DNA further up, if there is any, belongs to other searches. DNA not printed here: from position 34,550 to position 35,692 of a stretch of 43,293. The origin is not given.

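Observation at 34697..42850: Five-gene translationally coupled operon of unrecognisable membrane and large soluble proteins headed by a STAND-like ATPase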

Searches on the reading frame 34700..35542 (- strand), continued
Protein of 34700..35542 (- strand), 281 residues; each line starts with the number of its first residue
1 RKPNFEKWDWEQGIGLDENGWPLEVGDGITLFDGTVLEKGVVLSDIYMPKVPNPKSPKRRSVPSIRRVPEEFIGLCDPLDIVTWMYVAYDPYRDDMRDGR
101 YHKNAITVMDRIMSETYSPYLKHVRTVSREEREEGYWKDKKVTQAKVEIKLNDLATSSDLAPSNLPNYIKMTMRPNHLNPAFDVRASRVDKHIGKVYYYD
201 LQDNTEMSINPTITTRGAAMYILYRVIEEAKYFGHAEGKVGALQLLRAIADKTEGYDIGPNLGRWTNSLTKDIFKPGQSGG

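Call 69: search_protein_representatives(alignment_id=A8)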
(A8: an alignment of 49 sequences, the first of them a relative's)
Query: 49 sequences, 591 profile positions. Proteins with E-value up to 0.001 (for the whole library): 264; up to 1e-10: 203; up to 1e-30: 170. The best 150 are listed.
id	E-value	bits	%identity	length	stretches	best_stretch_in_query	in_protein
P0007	8.9e-185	632.4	-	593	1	1-573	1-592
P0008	1.1e-184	632.1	-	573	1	1-574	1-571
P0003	6.6e-175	599.8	-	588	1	1-576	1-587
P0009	8.2e-174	596.2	-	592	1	11-574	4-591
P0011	3.5e-173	594.1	-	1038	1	1-573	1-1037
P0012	4.4e-170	583.9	-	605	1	1-576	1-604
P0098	1.3e-168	579.1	-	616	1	1-576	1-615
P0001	4.1e-165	567.5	-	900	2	175-576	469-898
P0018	1.1e-164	566.1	-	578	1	20-578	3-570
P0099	3.8e-162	557.7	-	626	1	1-573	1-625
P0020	2.9e-159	548.2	-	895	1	1-575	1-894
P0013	1.6e-158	545.7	-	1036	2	196-575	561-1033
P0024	9.0e-158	543.2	-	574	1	1-575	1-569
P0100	4.5e-156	537.6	-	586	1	12-575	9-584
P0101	9.0e-156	536.6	-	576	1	19-573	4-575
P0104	5.7e-145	500.9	-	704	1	1-573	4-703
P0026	2.2e-142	492.4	-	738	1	1-573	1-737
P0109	5.4e-134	464.7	-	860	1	1-575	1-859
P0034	2.3e-132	459.3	-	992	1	1-583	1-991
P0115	3.1e-109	383.0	-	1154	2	164-574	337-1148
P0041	3.6e-106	372.8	-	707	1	1-573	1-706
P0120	1.3e-99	351.1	-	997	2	177-580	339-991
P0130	1.3e-91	324.8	-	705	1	1-577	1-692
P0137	3.9e-87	310.0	-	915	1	8-573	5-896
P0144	1.1e-82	295.3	-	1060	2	46-574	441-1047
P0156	1.6e-78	281.5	-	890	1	7-577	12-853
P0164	3.0e-75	270.7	-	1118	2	230-574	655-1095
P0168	1.4e-73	265.2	-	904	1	24-577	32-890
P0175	9.1e-72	259.2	-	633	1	2-567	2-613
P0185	3.2e-67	244.2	-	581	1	13-577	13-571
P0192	4.3e-64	233.9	-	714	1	9-572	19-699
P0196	1.7e-61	225.3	-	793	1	14-574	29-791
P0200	1.3e-57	212.5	-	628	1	16-577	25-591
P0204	2.5e-52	195.0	-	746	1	22-575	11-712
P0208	2.7e-49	185.0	-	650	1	12-574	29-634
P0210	1.8e-48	182.3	-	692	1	22-574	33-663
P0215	2.9e-46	175.0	-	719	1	1-572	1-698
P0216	2.4e-45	172.0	-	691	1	1-565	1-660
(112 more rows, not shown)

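Call 70: list_cluster_members(proteins=[P0216, P0215, P0210, P0208, P0204, P0200, P0196, P0192, P0185, P0175])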
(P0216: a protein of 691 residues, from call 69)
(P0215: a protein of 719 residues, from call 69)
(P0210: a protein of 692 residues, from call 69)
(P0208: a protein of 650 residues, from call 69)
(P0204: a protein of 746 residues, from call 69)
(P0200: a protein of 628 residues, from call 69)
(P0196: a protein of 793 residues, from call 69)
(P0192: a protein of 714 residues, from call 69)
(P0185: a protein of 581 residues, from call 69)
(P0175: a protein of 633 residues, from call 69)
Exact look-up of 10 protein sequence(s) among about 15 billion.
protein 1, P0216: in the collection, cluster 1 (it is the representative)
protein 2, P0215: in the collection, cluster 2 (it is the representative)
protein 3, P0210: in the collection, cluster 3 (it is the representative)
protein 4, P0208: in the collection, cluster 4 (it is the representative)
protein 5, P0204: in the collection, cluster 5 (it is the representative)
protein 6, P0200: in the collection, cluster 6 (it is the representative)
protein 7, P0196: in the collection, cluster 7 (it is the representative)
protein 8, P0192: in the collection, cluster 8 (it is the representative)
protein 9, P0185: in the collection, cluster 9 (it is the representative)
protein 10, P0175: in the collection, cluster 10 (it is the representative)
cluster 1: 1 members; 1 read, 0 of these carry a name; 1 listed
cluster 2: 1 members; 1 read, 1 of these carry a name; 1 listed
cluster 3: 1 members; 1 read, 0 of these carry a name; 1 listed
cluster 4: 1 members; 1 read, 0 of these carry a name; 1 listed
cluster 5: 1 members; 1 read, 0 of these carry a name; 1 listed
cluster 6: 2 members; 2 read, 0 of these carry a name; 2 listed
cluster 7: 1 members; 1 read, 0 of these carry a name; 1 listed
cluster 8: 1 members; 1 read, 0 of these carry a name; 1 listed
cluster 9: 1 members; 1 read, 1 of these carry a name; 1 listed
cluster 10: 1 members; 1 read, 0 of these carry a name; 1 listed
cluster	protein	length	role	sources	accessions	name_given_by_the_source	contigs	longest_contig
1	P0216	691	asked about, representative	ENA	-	-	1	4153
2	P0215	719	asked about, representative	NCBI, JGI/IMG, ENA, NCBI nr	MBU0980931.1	MAG: hypothetical protein KJ709_09080 [Nanoarchaeota archaeon] | hypothetical protein [Nanoarchaeota archaeon]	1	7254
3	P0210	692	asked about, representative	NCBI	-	-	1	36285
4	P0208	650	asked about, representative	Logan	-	-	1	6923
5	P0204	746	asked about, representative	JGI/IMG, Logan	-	-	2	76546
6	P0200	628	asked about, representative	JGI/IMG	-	-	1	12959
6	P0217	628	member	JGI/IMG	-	-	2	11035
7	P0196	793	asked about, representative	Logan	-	-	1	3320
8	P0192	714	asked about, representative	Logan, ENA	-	-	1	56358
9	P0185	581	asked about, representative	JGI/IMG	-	hypothetical protein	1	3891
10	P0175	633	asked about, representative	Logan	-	-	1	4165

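Call 71: find_encoding_contigs(protein=P0204, flank=10000, max_places=1)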
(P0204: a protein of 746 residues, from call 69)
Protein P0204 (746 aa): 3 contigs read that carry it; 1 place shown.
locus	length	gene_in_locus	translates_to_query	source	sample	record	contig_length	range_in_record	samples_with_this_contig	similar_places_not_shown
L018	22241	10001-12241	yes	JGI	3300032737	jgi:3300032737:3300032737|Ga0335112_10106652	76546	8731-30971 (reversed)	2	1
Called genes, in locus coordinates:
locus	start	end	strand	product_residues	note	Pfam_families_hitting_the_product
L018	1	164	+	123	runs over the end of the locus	PF00583:Acetyltransf_1, PF13673:Acetyltransf_10, PF13508:Acetyltransf_7, PF08445:FR47 (weak)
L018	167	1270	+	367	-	PF01168:Ala_racemase_N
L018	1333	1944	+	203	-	PF01636:APH (faint), PF01163:RIO1, PF00069:Pkinase, PF03109:ABC1 (weak)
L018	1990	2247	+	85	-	PF01247:Ribosomal_L35Ae, PF01782:RimM (faint)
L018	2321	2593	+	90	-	-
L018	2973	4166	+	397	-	PF25199:nSTAND_NTPase5 (faint), PF13191:AAA_16 (faint), PF13401:AAA_22 (faint)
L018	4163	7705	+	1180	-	-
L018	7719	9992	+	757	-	-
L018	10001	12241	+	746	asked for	-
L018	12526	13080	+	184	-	-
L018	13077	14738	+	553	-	PF00691:OmpA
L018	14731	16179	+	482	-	-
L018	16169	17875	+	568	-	-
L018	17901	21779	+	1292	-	-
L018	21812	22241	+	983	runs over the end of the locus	-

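Call 72: find_encoding_contigs(protein=P0056, flank=10000, max_places=1)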
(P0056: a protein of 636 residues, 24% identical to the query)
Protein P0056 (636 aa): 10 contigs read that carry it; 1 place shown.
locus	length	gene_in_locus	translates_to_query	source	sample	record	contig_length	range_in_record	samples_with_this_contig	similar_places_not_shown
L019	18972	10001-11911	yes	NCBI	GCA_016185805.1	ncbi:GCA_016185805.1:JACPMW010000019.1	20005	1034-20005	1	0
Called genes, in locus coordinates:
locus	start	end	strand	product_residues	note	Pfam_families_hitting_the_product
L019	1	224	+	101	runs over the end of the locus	PF05016:ParE_toxin (faint)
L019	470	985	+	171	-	PF01965:DJ-1_PfpI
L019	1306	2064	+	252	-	PF01497:Peripla_BP_2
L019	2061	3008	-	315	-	-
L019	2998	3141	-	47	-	-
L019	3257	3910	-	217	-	-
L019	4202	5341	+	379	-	-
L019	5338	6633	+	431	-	-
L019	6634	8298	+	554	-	-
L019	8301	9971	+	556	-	-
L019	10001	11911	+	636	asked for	-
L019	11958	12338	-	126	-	PF01850:PIN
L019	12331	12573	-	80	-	PF04014:MazE_antitoxin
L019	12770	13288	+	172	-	PF12802:MarR_2, PF13412:HTH_24 (weak)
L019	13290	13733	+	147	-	-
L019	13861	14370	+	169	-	PF26635:DUF8208 (weak)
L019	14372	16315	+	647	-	-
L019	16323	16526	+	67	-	-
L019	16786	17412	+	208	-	-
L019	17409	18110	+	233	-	PF19502:DUF6036 (weak), PF09970:DUF2204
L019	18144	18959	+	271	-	-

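Call 85: search_dna_similar(query=window:34700-35542:-, collection=plasmids, mode=protein, max_evalue=0.001, max_rows=5)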
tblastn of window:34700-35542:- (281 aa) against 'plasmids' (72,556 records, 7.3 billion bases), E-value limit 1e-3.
No match.

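Call 86: search_dna_similar(query=window:34700-35542:-, collection=phages, mode=protein, max_evalue=0.001, max_rows=5)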
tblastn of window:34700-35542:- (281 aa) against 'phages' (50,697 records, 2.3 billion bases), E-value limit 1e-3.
No match.

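Call 88: search_solved_structures(query=A8, max_evalue=1)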
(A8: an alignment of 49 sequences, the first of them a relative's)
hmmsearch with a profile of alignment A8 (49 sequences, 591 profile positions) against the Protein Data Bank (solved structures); distinct sequences matched with E-value up to 1: 19.
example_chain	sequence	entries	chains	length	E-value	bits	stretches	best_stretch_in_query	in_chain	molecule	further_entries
4tql_A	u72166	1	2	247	0.084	14.9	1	175-262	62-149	Three helix bundle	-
4zry_B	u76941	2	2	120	0.11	14.5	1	177-261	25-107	Keratin, type II cytoskeletal 1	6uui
3k2s_A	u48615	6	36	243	0.18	13.9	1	89-240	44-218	Apolipoprotein A-I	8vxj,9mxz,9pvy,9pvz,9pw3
9e5c_6k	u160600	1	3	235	0.24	13.4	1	171-258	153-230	Dynein arm light chain, axonemal, putative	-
1av1_A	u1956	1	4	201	0.25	13.4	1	92-240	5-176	APOLIPOPROTEIN A-I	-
4v6m_A0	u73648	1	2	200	0.25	13.3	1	93-240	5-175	Apolipoprotein A-I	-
2msc_A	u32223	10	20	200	0.27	13.2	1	93-240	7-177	Apolipoprotein A-I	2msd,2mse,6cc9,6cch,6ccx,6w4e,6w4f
6pts_A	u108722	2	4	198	0.29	13.2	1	93-240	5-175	Apolipoprotein A-I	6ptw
3tnu_B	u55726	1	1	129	0.32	13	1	169-258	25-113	Keratin, type II cytoskeletal 5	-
6cfe_A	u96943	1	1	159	0.33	12.9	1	157-259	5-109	Mutant of Apolipoprotein E3 (APO-E3)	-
2jua_A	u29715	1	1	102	0.37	12.8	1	177-253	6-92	de novo protein S836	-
8eqs_C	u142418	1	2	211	0.39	12.7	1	146-250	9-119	Apolipoprotein A-I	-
7kjr_C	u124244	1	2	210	0.41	12.7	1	146-250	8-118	Apolipoprotein A-I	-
6jfv_B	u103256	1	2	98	0.47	12.4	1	180-259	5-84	Keratin, type II cytoskeletal 5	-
6r17_A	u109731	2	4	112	0.5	12.4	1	182-259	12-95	Synaptonemal complex central element protein 2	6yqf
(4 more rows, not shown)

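Call 92: list_cluster_members(proteins=[P0104, P0109, P0115, P0120, P0130, P0137, P0144, P0156, P0164, P0168])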
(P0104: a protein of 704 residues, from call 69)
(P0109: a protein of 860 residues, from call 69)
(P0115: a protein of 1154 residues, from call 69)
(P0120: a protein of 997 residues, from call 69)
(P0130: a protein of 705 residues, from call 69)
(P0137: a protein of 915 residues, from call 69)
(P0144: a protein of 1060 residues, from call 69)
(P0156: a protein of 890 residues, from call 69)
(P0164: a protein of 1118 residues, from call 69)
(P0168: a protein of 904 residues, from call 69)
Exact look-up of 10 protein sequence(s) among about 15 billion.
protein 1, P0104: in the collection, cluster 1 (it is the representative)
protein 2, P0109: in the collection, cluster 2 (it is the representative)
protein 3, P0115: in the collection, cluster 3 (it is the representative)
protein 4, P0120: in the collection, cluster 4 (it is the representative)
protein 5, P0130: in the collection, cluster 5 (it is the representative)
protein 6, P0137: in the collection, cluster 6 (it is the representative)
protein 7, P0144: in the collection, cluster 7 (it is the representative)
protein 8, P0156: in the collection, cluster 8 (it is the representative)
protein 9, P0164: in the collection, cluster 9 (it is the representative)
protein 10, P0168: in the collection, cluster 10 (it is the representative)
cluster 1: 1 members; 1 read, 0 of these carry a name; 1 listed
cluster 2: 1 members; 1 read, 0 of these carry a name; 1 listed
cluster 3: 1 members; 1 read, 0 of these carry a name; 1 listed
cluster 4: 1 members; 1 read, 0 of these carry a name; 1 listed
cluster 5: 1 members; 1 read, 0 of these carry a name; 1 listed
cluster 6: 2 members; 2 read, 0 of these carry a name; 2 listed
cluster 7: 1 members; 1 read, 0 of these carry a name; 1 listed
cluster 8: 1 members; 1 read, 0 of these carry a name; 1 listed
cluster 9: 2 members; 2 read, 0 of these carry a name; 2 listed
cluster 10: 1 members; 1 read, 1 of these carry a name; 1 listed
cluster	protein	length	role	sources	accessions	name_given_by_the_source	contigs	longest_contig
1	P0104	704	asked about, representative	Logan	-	-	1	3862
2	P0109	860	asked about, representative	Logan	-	-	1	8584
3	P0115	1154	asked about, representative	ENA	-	-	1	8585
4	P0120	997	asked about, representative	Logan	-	-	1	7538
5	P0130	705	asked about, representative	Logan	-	-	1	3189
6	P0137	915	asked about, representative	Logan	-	-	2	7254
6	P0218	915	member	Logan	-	-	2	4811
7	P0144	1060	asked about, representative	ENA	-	-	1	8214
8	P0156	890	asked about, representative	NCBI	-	-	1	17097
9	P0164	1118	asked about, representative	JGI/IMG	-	-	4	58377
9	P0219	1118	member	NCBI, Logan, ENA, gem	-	-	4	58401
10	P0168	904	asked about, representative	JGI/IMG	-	hypothetical protein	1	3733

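Call 94: find_encoding_contigs(protein=P0034, flank=10000, max_places=1)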
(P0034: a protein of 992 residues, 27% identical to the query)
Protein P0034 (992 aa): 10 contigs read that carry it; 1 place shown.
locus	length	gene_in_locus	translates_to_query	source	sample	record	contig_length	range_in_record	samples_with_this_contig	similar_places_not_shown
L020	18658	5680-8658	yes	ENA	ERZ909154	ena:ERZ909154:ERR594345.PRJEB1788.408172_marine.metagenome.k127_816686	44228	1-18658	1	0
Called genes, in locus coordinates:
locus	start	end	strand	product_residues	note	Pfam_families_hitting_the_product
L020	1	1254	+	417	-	?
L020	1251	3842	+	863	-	-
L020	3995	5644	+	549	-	-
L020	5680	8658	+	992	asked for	-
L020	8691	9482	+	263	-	PF01210:NAD_Gly3P_dh_N (weak), PF03446:NAD_binding_2 (faint), PF03807:F420_oxidored, PF02153:PDH_N (weak), PF14748:P5CR_dimer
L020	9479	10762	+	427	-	PF00171:Aldedh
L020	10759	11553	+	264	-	PF00696:AA_kinase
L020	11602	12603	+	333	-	-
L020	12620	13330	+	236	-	PF09754:PAC2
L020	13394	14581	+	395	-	-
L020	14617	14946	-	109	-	-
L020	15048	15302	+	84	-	-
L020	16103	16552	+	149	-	PF02643:DUF192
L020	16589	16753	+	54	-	-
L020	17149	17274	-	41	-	-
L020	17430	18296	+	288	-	PF13495:Phage_int_SAM_4, PF00589:Phage_integrase, PF22823:MrpR_C_cat (weak)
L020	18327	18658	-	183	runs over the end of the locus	-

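Call 95: find_encoding_contigs(protein=P0041, flank=10000, max_places=1)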
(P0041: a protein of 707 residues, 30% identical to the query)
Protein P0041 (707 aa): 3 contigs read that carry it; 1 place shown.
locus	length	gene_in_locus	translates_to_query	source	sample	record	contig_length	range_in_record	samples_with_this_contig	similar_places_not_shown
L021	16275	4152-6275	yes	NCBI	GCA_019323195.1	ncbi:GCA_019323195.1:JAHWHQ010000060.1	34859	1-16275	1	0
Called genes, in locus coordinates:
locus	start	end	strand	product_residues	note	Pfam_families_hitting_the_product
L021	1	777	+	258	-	?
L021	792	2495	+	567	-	-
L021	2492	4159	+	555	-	-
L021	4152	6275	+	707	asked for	-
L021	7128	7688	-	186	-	-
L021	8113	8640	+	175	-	PF12802:MarR_2 (weak)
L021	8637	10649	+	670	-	-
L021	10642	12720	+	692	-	-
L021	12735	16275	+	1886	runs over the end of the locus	PF01209:Ubie_methyltran, PF05401:NodS, PF07021:MetW, PF13489:Methyltransf_23, PF13847:Methyltransf_31, PF08241:Methyltransf_11, PF08242:Methyltransf_12, PF13649:Methyltransf_25, +3 more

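Call 96: find_encoding_contigs(protein=P0164, flank=10000, max_places=1)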
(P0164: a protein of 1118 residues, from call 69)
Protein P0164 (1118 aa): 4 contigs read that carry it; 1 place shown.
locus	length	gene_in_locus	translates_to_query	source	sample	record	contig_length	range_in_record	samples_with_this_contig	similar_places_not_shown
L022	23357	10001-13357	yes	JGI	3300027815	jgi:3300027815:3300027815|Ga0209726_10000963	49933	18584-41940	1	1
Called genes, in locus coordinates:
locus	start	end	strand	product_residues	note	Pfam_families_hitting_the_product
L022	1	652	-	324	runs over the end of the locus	-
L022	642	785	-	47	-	-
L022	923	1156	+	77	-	PF02697:VAPB_antitox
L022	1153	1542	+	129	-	PF01850:PIN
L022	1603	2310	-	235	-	-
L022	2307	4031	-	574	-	PF25175:Beta-prop_WDR5, PF23381:Beta-prop_IFT122_1st, PF25174:Beta-prop_THOC3, PF24814:WD40_Prp19 (weak), PF25173:Beta-prop_WDR3_1st (weak), PF23414:Beta-prop_EML_2, PF24807:WD40_CDC20-Fz, PF13570:Beta-prop_ACSF4, +9 more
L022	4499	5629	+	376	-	PF13173:AAA_14 (faint)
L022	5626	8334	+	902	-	-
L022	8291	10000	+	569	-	-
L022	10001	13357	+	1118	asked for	-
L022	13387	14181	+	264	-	PF01210:NAD_Gly3P_dh_N (weak), PF03446:NAD_binding_2 (weak), PF03807:F420_oxidored, PF02153:PDH_N (weak), PF14748:P5CR_dimer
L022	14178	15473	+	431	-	PF00171:Aldedh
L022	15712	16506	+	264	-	PF00696:AA_kinase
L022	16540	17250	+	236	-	PF09754:PAC2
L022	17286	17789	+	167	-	-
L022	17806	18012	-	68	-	-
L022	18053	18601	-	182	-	-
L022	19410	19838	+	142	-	PF02643:DUF192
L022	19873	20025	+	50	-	-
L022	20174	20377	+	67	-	PF10884:DUF2683 (weak)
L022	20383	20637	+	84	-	PF05016:ParE_toxin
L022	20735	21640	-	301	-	PF05124:S_layer_C (faint)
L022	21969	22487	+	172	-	-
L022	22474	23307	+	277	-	PF02899:Phage_int_SAM_1 (weak), PF13495:Phage_int_SAM_4, PF00589:Phage_integrase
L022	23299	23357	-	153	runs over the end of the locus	-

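Call 102: search_protein_families(library=pfam, proteins=[L015:2464-3279:-], max_evalue=0.01)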
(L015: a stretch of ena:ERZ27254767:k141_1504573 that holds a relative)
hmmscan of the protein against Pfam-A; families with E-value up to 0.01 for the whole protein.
L015:2464-3279:- (271 aa): 1 family
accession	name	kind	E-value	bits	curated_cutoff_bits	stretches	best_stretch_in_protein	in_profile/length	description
PF04117.17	Mpv17_PMP22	-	2.8e-05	24.5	27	1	154-190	5-41/62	Mpv17 / PMP22 family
